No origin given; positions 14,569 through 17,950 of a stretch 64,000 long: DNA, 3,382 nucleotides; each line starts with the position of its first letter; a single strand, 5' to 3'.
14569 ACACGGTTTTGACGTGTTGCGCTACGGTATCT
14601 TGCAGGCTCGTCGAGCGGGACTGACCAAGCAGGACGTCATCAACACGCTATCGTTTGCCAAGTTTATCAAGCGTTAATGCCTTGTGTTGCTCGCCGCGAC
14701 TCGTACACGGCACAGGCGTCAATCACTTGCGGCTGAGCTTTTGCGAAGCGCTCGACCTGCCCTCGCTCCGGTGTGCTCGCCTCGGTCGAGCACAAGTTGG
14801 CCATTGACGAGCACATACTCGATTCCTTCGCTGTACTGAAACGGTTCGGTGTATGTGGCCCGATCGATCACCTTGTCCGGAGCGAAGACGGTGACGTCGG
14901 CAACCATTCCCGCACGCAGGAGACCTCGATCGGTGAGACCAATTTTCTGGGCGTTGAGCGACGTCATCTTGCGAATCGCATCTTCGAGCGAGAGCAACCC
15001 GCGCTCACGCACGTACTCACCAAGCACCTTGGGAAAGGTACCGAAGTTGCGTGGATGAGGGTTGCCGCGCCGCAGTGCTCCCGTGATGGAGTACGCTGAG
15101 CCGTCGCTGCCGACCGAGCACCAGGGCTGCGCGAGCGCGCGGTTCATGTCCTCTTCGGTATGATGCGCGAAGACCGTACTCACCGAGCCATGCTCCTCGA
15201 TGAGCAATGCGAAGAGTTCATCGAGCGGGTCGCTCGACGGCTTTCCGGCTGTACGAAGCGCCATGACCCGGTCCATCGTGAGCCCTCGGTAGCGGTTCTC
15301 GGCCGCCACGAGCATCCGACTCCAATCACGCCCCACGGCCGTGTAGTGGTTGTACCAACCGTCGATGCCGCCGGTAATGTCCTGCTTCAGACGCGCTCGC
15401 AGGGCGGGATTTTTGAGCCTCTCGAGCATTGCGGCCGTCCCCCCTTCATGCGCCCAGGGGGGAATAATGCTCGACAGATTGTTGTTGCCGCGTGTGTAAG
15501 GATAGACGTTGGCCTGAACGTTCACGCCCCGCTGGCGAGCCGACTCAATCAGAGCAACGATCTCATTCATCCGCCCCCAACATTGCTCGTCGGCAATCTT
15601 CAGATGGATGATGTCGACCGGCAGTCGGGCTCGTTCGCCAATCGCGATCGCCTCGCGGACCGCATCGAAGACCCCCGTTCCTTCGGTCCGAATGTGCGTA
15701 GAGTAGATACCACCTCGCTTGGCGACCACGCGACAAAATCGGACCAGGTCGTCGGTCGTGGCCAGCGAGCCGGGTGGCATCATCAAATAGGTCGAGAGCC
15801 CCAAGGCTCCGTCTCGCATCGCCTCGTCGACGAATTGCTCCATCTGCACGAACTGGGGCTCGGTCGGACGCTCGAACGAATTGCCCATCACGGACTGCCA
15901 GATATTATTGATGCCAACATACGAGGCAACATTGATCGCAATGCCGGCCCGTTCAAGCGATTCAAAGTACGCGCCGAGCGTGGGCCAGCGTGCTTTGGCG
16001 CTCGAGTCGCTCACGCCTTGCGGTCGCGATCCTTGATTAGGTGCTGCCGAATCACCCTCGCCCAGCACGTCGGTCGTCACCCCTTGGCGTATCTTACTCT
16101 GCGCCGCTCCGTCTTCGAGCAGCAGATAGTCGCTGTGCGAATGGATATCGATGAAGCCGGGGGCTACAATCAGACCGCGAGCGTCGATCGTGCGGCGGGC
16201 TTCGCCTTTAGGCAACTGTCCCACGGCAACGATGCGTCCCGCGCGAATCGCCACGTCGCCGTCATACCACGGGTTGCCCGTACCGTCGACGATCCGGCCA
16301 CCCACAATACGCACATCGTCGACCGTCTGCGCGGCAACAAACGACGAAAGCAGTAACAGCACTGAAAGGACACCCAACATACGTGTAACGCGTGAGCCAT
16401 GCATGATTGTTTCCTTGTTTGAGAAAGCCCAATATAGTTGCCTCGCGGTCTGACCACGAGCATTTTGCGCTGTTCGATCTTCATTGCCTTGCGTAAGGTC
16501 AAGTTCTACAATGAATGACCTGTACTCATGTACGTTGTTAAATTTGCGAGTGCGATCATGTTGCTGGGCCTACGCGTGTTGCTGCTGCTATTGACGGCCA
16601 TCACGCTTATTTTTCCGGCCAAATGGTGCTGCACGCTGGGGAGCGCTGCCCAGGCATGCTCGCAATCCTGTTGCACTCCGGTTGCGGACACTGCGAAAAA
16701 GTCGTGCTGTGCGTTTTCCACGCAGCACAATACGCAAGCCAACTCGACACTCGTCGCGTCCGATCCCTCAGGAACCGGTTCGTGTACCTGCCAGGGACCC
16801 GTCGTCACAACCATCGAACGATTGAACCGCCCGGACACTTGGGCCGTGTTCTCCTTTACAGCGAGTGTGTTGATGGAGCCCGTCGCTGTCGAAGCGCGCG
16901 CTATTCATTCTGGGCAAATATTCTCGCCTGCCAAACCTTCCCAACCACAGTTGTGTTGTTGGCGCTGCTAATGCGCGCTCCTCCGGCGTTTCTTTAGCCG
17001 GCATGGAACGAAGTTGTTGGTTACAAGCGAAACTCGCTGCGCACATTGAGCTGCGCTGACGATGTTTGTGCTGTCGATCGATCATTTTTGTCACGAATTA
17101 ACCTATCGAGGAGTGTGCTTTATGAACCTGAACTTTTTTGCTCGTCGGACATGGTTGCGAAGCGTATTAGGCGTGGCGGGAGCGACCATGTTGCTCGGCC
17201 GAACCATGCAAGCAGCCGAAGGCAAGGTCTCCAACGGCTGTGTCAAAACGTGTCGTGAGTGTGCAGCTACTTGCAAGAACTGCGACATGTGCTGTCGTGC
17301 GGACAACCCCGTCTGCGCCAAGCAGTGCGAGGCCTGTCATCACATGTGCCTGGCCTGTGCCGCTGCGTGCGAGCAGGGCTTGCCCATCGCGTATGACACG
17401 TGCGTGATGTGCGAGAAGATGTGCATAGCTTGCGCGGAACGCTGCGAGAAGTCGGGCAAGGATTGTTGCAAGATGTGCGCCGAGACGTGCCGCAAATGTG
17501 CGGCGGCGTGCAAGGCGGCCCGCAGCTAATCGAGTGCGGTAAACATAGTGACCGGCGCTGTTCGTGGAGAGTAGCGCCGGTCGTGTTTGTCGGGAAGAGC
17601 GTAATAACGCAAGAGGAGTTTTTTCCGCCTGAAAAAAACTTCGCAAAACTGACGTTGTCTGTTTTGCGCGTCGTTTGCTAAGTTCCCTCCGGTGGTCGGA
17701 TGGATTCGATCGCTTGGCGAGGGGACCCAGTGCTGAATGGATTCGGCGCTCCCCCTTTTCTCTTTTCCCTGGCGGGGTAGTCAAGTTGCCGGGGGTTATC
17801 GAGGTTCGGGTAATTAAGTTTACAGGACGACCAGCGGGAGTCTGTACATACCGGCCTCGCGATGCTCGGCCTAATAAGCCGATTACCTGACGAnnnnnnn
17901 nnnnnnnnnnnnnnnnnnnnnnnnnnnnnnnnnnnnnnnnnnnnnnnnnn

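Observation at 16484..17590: Cys-rich membrane protein followed by a Tat-exported Csp-like (DUF326) four-helix copper-storage protein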

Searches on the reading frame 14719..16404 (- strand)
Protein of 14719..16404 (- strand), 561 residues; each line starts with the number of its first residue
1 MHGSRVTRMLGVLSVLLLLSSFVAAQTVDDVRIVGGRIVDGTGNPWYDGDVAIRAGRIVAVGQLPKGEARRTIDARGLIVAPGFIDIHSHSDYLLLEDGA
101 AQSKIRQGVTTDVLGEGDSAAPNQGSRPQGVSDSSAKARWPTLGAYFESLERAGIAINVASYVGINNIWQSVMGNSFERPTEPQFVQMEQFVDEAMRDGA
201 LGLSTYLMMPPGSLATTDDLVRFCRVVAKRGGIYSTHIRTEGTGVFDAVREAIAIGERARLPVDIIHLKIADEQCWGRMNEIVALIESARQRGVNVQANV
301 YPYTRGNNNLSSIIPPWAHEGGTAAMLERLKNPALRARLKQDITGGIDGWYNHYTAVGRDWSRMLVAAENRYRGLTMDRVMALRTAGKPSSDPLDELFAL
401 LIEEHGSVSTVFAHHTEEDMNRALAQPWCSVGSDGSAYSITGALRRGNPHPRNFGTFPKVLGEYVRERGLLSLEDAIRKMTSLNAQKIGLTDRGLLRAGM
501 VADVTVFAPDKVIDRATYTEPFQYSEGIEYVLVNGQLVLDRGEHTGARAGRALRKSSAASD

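Call 12: search_protein_families(library=pfam, proteins=[window:14719-16404:-], max_evalue=0.00001)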
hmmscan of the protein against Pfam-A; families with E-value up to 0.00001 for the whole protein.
window:14719-16404:- (561 aa): 2 families
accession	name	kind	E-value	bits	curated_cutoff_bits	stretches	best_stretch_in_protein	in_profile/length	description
PF07969.17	Amidohydro_3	-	1.7e-28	100.8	29.7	1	71-538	1-471/472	Amidohydrolase family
PF01979.26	Amidohydro_1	-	2.7e-12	47.1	25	0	464-538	275-345/345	Amidohydrolase family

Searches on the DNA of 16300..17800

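Call 45: search_rna_families(source=window, start=16300, end=17800, threshold=evalue, max_evalue=1)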
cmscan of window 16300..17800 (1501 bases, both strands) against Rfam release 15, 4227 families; matches with E-value up to 1: 0.
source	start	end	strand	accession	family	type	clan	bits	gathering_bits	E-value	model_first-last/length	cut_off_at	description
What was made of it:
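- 16972..17121 (+): 150-nt spacer between the two genes, with a small hairpin just after the partner stop (CCGGC at 16983-16987 pairing with GCCGG at 16997-17001) and a GAGGAG ribosome-binding site at 17108-17113. No Rfam family matches (call 45).
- Tried and rejected: Rfam found no known RNA family in the region (call 45).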

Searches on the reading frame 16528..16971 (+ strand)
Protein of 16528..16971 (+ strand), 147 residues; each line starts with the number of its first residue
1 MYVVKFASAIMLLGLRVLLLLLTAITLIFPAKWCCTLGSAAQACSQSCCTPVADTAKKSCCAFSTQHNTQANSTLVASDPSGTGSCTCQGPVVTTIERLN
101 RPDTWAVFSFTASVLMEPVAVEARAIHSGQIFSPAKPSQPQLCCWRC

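Call 3: search_protein_families(library=pfam, proteins=[window:16528-16971:+], max_evalue=1)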
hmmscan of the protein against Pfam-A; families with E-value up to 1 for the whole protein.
window:16528-16971:+ (147 aa): 0 families

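Call 4: search_protein_families(library=ncbifam, proteins=[window:16528-16971:+], max_evalue=1)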
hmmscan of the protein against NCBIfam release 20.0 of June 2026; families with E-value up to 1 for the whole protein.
window:16528-16971:+ (147 aa): 1 family
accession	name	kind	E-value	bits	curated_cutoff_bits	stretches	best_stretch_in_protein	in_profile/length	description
TIGR04266.1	NDMA_methanol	equivalog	0.22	10.3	625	1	62-111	129-178/420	NDMA-dependent methanol dehydrogenase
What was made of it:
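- There are no Pfam or NCBIfam hits (calls 3, 4).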

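Call 9: find_homologous_proteins(query=window:16528-16968:+, max_evalue=0.01)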
Query window:16528-16968:+: 43 candidates shared short words with the query, none scored E <= 0.01.
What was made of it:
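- A single-sequence search found no homologue (call 9).
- Tried and rejected: A single-sequence search of the partner found nothing (call 9).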

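Call 35: find_homologous_proteins(query=A3, max_evalue=0.01)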
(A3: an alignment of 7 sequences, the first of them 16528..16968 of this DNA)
Query A3 (7 sequences) (147 aa, profile of the alignment): 10 proteins with E <= 0.01 among 1913 candidates.
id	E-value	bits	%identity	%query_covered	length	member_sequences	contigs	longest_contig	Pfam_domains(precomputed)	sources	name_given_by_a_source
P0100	1.2e-33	134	26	92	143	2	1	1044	-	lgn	-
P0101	1.4e-31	128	27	39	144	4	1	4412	-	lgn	-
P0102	5.0e-31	126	28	39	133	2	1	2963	-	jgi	jgi:hypothetical protein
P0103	5.9e-31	126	23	93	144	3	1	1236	-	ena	-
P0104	1.5e-26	111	35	34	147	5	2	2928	-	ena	-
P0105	1.2e-24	105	30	84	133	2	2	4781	-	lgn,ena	-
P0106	2.7e-23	101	22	91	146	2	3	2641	-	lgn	-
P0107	1.0e-18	86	29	33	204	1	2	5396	-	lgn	-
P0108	2.7e-16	78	26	13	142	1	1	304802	-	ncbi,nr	ncbi:MAG: hypothetical protein C0483_11055 [Pirellula sp.]|nr:hypothetical protein [Pirellula sp.]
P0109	5.0e-16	77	22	86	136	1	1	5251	-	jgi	jgi:hypothetical protein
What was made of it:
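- A profile search finds 10 called proteins at E = 1e-16 to 1e-33 (call 35).
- Tried and rejected: Only a profile built from uncalled ORFs in related loci found database members (call 35).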

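Call 37: find_encoding_contigs(protein=P0108, flank=5000, max_places=2)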
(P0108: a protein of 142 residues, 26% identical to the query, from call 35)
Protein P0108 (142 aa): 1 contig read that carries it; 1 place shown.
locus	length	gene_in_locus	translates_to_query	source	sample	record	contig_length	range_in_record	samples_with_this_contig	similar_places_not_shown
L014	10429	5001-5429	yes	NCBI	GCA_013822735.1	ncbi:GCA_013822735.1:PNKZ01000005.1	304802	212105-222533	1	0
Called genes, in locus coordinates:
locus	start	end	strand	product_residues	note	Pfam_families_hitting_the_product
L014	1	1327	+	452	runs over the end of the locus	-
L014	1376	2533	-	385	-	PF21783:YNCE (faint), PF10282:Lactonase (faint), PF25174:Beta-prop_THOC3 (weak)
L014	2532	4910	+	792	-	PF07995:GSDH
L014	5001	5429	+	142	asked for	-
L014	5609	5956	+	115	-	-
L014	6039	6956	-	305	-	-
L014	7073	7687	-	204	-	PF00702:Hydrolase, PF12710:HAD (weak), PF13419:HAD_2, PF13242:Hydrolase_like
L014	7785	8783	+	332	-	PF00389:2-Hacid_dh, PF02826:2-Hacid_dh_C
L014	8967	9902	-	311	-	PF00135:COesterase, PF20434:BD-FAE, PF07859:Abhydrolase_3, PF00326:Peptidase_S9 (weak)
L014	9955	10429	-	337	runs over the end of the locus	PF20434:BD-FAE, PF07859:Abhydrolase_3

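Call 39: find_encoding_contigs(protein=P0109, flank=3000, max_places=2)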
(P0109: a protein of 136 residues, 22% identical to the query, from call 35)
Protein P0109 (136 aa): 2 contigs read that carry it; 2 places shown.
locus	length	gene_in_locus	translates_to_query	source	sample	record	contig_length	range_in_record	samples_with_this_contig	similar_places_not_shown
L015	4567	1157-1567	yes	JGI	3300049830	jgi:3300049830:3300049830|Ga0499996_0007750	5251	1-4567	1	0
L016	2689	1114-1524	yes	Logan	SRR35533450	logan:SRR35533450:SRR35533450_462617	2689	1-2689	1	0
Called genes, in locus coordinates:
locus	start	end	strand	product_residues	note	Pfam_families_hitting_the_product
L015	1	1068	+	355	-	?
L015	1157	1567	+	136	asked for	-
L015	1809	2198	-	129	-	-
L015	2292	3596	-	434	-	PF01541:GIY-YIG (weak), PF27096:UvrC_M, PF02151:UVR, PF08459:UvrC_RNaseH_dom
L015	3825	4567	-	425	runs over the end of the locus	PF01408:GFO_IDH_MocA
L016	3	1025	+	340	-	?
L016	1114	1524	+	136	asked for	-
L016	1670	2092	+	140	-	PF03860:Csp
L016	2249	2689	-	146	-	?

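Call 40: find_encoding_contigs(protein=P0107, flank=3000, max_places=2)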
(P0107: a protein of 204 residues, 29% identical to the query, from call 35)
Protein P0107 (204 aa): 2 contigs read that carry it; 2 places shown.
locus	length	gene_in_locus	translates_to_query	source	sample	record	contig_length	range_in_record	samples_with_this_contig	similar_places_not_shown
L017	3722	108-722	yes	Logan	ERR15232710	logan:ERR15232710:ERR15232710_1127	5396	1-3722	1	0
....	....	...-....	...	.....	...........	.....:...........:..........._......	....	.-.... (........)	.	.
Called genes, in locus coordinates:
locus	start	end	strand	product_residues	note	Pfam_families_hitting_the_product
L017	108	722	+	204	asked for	-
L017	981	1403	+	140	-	-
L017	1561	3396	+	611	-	PF01401:Peptidase_M2, PF01432:Peptidase_M3 (faint), PF01401:Peptidase_M2 (weak), PF02074:Peptidase_M32 (weak)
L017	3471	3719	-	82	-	-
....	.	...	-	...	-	?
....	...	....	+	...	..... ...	-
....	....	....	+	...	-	-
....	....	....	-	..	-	?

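Call 41: find_encoding_contigs(protein=P0101, flank=3000, max_places=2)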
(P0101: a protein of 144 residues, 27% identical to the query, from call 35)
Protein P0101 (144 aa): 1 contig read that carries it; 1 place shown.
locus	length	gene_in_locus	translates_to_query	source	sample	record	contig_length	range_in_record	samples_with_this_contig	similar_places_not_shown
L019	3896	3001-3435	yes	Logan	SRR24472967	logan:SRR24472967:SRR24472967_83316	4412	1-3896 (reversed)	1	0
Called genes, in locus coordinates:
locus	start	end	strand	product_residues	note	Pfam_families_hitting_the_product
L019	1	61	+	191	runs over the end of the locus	?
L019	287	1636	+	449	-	-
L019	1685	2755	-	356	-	PF21783:YNCE (faint), PF10282:Lactonase (faint), PF25174:Beta-prop_THOC3 (weak)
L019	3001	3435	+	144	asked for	-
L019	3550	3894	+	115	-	?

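Call 49: search_protein_families(library=pfam, alignment_id=A4, max_evalue=1)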
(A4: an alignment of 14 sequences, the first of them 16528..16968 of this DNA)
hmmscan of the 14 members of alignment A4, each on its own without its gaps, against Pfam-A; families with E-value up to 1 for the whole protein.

A. member 1, window:16528-16968:+ (147 aa): 0 families

B. families by the number of members that match (of 14 scanned): 1 family
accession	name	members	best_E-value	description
PF07803.16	GSG-1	1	0.074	GSG1-like protein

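Call 61: predict_structure(alignment_id=A5)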
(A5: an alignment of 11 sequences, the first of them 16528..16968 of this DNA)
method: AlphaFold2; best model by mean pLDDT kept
length: 147 residues; sequences in the alignment: 11
mean_pLDDT: 47.3   pTM: 0.27
mean pLDDT of the five models: 47.3, 47.0, 47.0, 46.8, 40.7
residues with pLDDT >= 90: 16; 70-90: 13; 50-70: 8; < 50: 110
segments of 3 or more residues with pLDDT < 50: 38-147
pLDDT, mean of each block of 10 residues (from residue 1): 86 96 86 53 40 39 34 34 33 34 34 32 31 36 38
secondary structure, 60 per line:
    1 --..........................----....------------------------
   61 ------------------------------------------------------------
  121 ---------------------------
elements in order: H3-28 H33-36
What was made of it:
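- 16528..16971 (+): Partner gene: a small Cys-rich secreted or membrane-tethered protein. It is 147 aa from ATG 16528. The start is more likely ATG 16558 (137 aa, MLLGLR...), which matches the orthologue N-termini. AF2 predicts an N-terminal helix at residues 3-28 with confidence; the rest has pLDDT below 50 (call 61).
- Closest known: Metallothionein-like and CC-pair metal relay proteins. Same: The partner is small and Cys-rich, and is predicted disordered without metal (call 61).
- The partner could not be modelled (pLDDT below 50 after residue 37, call 61).
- Tried and rejected: The structure prediction of the partner was uninformative beyond the N-terminal helix (call 61).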

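Call 77: search_solved_structures(query=A4, max_evalue=10)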
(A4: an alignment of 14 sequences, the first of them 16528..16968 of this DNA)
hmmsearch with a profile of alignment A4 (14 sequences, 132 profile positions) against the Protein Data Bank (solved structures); distinct sequences matched with E-value up to 10: 0.
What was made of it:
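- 16528..16971 (+): No Pfam, NCBIfam or PDB hit (calls 3, 4, 49, 77).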

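Call 88: find_encoding_contigs(protein=P0106, flank=2500, max_places=1)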
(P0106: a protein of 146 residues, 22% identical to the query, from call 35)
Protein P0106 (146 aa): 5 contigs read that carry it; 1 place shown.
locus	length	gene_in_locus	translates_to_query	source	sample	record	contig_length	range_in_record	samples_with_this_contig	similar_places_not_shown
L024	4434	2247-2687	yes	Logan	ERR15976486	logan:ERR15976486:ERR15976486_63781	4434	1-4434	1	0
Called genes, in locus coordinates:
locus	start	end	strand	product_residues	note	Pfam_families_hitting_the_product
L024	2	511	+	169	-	?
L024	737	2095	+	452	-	-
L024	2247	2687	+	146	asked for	-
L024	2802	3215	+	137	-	-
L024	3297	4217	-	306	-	-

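Call 89: find_encoding_contigs(protein=P0105, flank=2500, max_places=1)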
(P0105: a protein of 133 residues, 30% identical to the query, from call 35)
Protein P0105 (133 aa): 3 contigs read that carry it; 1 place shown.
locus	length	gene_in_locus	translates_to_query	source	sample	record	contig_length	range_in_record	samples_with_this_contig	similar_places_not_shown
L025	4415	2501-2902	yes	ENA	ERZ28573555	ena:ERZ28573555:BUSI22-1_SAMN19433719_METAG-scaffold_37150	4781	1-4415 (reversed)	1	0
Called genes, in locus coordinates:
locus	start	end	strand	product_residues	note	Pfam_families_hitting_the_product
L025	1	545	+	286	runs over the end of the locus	PF20706:GT4-conflict (weak), PF00534:Glycos_transf_1, PF13692:Glyco_trans_1_4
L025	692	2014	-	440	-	PF00078:RVT_1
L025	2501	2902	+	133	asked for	-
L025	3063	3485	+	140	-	-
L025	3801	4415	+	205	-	?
